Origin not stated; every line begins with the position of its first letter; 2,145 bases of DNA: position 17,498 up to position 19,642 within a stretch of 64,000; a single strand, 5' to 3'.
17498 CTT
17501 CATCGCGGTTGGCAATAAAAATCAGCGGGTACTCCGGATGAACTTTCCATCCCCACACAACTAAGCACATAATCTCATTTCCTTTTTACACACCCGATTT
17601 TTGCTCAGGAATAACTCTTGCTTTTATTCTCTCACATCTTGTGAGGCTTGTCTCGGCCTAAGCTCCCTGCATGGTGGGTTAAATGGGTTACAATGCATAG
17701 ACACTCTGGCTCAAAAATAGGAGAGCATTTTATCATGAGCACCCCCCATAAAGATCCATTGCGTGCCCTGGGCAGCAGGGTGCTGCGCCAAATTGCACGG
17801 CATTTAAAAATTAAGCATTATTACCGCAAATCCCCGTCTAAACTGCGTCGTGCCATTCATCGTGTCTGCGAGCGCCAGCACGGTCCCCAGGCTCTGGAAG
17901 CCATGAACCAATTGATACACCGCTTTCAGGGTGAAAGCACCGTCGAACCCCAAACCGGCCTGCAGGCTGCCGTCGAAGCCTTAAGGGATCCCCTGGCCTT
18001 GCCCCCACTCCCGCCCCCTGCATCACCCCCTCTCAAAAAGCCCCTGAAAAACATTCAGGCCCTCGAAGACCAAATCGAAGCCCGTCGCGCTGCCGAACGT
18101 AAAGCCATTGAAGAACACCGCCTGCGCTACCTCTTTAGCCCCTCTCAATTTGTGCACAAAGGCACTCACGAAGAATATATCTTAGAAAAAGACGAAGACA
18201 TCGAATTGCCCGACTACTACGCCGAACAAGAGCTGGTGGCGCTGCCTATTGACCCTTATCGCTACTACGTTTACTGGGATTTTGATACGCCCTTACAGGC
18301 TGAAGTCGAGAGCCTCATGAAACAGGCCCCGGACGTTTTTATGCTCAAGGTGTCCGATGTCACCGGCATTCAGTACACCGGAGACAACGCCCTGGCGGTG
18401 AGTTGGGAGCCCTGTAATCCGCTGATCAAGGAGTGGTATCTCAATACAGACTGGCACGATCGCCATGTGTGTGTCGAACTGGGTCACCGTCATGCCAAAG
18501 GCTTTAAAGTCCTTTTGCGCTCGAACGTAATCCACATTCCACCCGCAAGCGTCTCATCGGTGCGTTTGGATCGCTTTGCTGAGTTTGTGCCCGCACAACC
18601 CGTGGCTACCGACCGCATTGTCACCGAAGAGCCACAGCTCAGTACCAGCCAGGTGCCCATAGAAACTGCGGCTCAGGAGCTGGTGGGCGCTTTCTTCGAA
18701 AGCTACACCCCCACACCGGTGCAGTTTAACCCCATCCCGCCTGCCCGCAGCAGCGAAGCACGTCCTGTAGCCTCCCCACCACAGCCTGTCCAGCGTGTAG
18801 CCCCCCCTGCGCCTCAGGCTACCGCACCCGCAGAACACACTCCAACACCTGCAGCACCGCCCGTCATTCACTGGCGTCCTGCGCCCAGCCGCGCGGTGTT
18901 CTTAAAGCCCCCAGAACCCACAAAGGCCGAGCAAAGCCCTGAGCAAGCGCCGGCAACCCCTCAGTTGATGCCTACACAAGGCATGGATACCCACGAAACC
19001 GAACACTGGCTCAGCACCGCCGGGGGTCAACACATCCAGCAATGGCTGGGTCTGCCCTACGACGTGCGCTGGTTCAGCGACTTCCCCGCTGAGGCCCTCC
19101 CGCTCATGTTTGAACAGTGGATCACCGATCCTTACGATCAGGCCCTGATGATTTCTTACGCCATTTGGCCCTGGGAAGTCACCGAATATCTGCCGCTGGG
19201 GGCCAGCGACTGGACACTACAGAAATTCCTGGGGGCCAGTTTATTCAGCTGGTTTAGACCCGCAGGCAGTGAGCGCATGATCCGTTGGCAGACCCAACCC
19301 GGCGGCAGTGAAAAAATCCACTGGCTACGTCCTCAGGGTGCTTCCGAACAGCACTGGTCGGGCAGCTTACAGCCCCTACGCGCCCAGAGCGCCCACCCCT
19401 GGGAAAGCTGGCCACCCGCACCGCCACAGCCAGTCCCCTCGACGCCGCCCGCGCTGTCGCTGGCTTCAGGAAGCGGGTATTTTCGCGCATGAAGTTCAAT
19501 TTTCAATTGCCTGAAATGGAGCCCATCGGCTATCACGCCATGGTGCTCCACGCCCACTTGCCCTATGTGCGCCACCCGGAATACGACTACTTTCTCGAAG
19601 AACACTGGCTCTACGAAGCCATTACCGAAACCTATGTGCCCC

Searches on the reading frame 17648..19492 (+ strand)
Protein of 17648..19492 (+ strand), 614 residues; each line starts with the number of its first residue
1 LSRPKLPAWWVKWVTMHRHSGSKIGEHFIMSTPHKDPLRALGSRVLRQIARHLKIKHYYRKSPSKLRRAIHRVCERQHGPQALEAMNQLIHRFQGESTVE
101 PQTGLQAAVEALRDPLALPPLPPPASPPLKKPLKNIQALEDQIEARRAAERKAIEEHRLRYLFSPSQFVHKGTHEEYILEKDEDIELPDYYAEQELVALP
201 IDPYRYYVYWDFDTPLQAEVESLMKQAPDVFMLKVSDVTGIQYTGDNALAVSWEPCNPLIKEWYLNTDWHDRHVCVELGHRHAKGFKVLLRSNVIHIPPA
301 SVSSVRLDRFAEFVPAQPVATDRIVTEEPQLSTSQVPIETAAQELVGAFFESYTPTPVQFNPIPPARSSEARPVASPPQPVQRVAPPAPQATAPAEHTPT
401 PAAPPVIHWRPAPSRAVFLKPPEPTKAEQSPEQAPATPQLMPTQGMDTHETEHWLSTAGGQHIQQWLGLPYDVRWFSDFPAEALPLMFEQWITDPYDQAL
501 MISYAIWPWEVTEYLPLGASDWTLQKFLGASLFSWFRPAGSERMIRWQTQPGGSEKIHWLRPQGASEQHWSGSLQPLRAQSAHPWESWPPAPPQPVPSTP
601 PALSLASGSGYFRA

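Call 92: search_protein_families(library=ncbifam, proteins=[window:17648-19492:+], max_evalue=1e-8)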
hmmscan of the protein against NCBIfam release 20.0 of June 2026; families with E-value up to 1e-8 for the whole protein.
window:17648-19492:+ (614 aa): 0 families

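Call 112: search_protein_families(library=pfam, proteins=[window:17648-19492:+], max_evalue=0.00001)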
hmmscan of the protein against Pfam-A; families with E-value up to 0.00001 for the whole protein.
window:17648-19492:+ (614 aa): 1 family
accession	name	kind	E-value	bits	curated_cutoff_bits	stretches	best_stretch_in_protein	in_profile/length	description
PF16258.11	DUF4912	-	9.3e-23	81.2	29.4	1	191-304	1-114/118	Domain of unknown function (DUF4912)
